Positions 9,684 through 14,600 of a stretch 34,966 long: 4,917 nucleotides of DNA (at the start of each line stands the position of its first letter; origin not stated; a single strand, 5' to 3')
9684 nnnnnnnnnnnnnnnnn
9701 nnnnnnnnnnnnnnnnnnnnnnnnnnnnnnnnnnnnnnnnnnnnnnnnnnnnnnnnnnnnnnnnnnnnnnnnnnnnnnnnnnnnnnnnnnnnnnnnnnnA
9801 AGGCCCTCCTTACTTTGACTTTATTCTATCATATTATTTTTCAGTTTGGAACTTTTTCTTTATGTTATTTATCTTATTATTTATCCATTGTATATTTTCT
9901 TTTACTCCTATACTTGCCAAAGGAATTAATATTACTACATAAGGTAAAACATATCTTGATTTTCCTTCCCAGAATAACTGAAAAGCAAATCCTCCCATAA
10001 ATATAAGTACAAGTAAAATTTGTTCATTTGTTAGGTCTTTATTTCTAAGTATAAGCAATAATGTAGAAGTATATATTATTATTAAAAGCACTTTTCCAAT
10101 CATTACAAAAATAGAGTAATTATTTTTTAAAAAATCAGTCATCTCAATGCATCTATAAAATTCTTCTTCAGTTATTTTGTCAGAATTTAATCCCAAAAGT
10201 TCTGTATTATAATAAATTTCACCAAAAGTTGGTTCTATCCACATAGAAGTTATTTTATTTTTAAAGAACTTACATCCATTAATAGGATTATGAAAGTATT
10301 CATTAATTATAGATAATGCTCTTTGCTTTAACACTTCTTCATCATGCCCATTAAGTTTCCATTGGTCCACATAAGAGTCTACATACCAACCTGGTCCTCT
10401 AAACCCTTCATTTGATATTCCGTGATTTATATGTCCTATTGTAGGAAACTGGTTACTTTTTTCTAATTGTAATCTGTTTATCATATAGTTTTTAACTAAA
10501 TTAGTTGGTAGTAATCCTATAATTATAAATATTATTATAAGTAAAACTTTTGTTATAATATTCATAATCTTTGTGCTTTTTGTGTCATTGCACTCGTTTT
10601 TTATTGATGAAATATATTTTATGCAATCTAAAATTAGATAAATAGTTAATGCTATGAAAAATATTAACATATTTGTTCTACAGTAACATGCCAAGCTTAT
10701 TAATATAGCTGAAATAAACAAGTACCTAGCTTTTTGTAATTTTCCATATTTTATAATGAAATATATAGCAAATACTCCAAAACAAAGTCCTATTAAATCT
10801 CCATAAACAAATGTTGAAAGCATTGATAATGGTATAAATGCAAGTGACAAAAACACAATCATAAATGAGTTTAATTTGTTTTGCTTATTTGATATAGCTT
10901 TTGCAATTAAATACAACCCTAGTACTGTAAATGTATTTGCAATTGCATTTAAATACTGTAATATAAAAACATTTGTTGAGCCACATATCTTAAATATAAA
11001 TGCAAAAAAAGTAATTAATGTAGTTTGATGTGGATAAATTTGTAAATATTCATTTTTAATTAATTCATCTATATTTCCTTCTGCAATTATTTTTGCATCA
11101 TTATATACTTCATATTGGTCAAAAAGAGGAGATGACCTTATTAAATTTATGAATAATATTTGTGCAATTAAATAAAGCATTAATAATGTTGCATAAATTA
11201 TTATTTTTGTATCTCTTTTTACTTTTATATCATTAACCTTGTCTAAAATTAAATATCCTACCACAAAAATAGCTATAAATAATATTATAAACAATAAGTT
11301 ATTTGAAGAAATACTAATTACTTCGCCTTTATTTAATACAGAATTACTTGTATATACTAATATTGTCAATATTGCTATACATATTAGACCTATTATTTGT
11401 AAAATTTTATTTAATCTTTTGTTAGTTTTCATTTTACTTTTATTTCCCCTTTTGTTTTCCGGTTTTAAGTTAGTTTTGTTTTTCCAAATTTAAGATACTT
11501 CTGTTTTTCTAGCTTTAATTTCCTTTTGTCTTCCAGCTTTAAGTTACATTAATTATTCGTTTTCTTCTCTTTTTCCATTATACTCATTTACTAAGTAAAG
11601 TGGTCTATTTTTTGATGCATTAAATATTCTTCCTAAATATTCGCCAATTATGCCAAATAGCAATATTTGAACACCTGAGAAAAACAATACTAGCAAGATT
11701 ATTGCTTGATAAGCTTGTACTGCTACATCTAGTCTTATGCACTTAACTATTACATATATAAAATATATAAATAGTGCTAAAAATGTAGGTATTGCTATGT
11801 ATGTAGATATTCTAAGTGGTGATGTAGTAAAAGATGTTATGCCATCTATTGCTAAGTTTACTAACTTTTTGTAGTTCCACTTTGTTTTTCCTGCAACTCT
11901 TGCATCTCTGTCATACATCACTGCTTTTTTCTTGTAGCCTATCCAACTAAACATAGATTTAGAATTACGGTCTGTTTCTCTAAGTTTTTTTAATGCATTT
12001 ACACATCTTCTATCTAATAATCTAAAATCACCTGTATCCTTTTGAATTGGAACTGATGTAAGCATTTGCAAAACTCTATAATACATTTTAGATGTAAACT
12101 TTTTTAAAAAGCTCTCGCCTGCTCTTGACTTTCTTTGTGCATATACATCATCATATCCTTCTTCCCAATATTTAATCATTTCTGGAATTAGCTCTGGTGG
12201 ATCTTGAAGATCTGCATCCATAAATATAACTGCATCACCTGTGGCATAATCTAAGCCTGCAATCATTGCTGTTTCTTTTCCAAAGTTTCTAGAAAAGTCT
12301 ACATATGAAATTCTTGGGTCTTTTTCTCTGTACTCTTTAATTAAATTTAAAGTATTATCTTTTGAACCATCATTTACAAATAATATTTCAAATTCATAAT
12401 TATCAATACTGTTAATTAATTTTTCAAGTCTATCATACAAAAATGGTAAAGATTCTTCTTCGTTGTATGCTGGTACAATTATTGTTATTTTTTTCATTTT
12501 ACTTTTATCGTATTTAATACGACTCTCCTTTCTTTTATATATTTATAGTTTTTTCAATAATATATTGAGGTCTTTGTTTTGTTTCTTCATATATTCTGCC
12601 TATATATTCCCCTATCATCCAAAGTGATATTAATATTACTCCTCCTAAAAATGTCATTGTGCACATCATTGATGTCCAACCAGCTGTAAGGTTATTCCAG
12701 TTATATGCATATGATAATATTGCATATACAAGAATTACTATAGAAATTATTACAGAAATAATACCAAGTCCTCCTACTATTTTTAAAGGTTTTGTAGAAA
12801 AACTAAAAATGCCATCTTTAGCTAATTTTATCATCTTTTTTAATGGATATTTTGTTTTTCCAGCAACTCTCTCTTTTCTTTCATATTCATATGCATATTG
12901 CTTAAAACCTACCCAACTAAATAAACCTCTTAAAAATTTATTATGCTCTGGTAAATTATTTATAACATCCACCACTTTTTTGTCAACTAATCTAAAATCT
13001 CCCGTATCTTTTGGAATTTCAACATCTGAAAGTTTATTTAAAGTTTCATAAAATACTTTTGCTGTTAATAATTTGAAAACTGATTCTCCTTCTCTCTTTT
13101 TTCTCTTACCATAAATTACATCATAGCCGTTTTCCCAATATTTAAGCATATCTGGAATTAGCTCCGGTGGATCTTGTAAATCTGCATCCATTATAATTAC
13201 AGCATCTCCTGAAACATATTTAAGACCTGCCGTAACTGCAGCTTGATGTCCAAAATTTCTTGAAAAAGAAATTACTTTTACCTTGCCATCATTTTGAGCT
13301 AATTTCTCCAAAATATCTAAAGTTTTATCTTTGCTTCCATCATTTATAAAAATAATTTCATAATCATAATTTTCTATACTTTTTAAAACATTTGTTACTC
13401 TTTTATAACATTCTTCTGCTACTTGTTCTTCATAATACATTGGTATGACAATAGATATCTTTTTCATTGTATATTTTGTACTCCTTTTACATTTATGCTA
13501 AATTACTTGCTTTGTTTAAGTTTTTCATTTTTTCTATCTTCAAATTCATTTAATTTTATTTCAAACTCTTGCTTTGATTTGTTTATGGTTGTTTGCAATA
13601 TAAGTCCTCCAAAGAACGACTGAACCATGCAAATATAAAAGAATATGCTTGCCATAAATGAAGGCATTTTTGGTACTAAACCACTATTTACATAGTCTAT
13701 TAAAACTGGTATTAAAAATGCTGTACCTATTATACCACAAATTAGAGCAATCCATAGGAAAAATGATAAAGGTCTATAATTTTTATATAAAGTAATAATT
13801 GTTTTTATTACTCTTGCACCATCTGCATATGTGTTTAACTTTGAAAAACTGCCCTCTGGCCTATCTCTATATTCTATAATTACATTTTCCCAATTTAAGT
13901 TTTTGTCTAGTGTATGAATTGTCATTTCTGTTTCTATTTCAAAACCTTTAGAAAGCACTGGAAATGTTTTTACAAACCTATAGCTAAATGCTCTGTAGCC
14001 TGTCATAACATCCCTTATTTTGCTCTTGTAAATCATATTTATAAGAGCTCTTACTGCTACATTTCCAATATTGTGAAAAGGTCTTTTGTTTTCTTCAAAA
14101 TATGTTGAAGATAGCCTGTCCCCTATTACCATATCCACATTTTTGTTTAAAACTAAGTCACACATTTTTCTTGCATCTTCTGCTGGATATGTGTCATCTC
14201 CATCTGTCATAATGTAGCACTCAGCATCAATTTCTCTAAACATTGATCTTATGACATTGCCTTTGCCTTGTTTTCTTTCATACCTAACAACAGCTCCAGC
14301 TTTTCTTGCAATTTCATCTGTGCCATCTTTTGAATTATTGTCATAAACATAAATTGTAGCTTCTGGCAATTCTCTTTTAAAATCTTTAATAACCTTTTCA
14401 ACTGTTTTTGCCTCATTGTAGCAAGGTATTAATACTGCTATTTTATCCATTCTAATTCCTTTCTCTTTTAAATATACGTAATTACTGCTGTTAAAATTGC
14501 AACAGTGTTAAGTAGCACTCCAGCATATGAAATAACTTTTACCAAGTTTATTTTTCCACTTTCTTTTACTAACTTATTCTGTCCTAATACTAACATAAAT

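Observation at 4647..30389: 26-kb co-directional glycopolymer locus with an unusually dense multi-branch extracytoplasmic glycosylation toolkit and missing canonical partners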

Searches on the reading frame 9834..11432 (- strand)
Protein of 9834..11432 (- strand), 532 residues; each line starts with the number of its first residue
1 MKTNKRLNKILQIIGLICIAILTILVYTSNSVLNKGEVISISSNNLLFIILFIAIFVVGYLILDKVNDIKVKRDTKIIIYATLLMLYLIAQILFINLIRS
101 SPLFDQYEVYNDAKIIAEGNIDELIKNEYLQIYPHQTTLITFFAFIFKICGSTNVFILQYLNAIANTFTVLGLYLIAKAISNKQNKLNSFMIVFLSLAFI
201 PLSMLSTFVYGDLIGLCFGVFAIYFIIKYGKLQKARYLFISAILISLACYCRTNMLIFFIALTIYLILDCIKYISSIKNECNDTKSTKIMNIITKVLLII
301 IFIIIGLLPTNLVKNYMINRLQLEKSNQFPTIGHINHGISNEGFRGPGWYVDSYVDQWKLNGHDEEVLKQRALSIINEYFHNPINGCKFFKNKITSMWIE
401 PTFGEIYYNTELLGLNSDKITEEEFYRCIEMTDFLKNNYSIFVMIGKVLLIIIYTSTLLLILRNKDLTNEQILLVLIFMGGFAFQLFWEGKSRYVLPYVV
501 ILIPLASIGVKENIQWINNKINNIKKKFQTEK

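Call 3: search_protein_families(library=pfam, proteins=[window:9834-11432:-], max_evalue=0.01)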
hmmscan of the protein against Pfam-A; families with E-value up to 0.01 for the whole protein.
window:9834-11432:- (532 aa): 2 families
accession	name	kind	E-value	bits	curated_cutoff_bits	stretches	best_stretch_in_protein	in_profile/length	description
PF13231.12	PMT_2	-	4.8e-08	33.8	26.1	1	143-269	10-132/160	Dolichyl-phosphate-mannose-protein mannosyltransferase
PF20176.3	DUF6541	-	0.0084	14.9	29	0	144-304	168-336/646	Family of unknown function (DUF6541)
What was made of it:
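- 9834..11432 (-): PMT_2-family GT-C glycosyltransferase, found in this strain type only. PF13231 at 33.8 bits against a cutoff of 26.1 (call 3).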

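Call 6: search_protein_families(library=ncbifam, proteins=[window:9834-11432:-], max_evalue=0.01)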
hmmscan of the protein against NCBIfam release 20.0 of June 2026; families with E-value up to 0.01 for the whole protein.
window:9834-11432:- (532 aa): 2 families
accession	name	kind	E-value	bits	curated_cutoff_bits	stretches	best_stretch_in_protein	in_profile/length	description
NF047440.1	LA3751_2_3_fam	subfamily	4.3e-05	22.5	200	1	142-305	84-231/460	LA_3751/LA_3752 family putative glycosyltransferase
TIGR03663.1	TIGR03663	subfamily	0.00056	19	126.25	1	143-305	59-218/435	flippase activity-associated protein Agl23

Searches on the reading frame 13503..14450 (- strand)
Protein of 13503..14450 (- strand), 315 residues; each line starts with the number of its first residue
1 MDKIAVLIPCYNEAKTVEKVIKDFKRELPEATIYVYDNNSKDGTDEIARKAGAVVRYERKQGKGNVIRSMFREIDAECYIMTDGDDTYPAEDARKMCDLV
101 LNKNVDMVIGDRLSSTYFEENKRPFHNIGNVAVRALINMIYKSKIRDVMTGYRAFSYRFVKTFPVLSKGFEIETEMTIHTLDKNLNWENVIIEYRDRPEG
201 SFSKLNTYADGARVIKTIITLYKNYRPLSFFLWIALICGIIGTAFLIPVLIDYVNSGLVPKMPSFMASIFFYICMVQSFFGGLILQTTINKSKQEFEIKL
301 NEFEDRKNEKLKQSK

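Call 4: search_protein_families(library=pfam, proteins=[window:13503-14450:-], max_evalue=0.01)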
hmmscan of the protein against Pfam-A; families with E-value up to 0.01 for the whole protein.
window:13503-14450:- (315 aa): 4 families
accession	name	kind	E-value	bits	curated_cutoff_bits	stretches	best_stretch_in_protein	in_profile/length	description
PF00535.33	Glycos_transf_2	-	5.2e-18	66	23.3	1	6-154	2-158/168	Glycosyl transferase family 2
PF13641.12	Glyco_tranf_2_3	-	7.2e-06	26.6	27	1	4-113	3-124/230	Glycosyltransferase like family 2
PF20303.3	YLATT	-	0.0016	18.7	26.7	1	235-297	37-100/107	YEATS-Like-Associating Three TM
PF13704.12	Glyco_tranf_2_4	-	0.0034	18.3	27.5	1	12-60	2-49/98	Glycosyl transferase family 2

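Call 6: search_protein_families(library=ncbifam, proteins=[window:13503-14450:-], max_evalue=0.01)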
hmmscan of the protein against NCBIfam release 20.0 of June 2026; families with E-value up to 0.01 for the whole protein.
window:13503-14450:- (315 aa): 11 families
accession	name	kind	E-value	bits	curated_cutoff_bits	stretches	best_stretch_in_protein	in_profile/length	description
TIGR04182.1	glyco_TIGR04182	equivalog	2.6e-61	207.6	325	1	4-289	2-283/293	S-layer glycoprotein N-glycosyltransferase AglJ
NF041391.1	DPhHxTase_Halo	equivalog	1.7e-26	92.5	375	1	10-223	3-210/213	dolichyl-phosphate hexose transferase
NF058614.1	PPMAGASynPpgS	equivalog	2.3e-16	59.9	370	1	6-180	4-182/226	polyprenyl-phospho-N-acetylgalactosaminyl synthase PpgS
NF047588.1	GlcsyltransPgfSStrep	equivalog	1.1e-09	38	500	1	3-282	2-274/308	glycosyltransferase PgfS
NF010496.0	PRK13915.1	equivalog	9e-09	34.8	262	1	3-69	32-110/307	glucosyl-3-phosphoglycerate synthase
TIGR03937.1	PgaC_IcaA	equivalog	2.6e-07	30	422.3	1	2-90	45-140/407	poly-beta-1,6-N-acetyl-D-glucosamine synthase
TIGR04283.1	glyco_like_mftF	equivalog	4.8e-07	29.6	182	1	4-65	1-62/221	TIGR04283 family arsenosugar biosynthesis glycosyltransferase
NF053846.1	glyco_with_XrtP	equivalog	1.4e-05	23.9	520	1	6-52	45-91/440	XrtP-associated glycosyltransferase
TIGR03469.1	HpnB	hypoth_equivalog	0.0016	17.6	379.25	1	3-55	45-99/386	hopene-associated glycosyltransferase HpnB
NF038302.1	EPS_HpsE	equivalog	0.0034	16.4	300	1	4-50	3-53/307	hormogonium polysaccharide biosynthesis glycosyltransferase HpsE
NF045692.1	OglycostaseCruG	equivalog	0.0077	15.2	600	0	2-51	41-91/386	2'-O-glycosyltransferase CruG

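Call 87: search_solved_structures(query=window:13503-14450:-, max_evalue=0.00001)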
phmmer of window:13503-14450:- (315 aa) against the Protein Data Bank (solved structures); distinct sequences matched with E-value up to 0.00001: 1.
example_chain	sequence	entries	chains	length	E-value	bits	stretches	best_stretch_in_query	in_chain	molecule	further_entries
5mlz_A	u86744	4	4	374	4.3e-08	35.8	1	3-178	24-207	Dolichol monophosphate mannose synthase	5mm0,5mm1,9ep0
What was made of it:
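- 13503..14450 (-): syn3: Dpm1/AglJ-type polyprenyl-phosphate-hexose synthase with a C-terminal TM hairpin. Matches DPMS 5MLZ at E 4e-8 (call 87).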
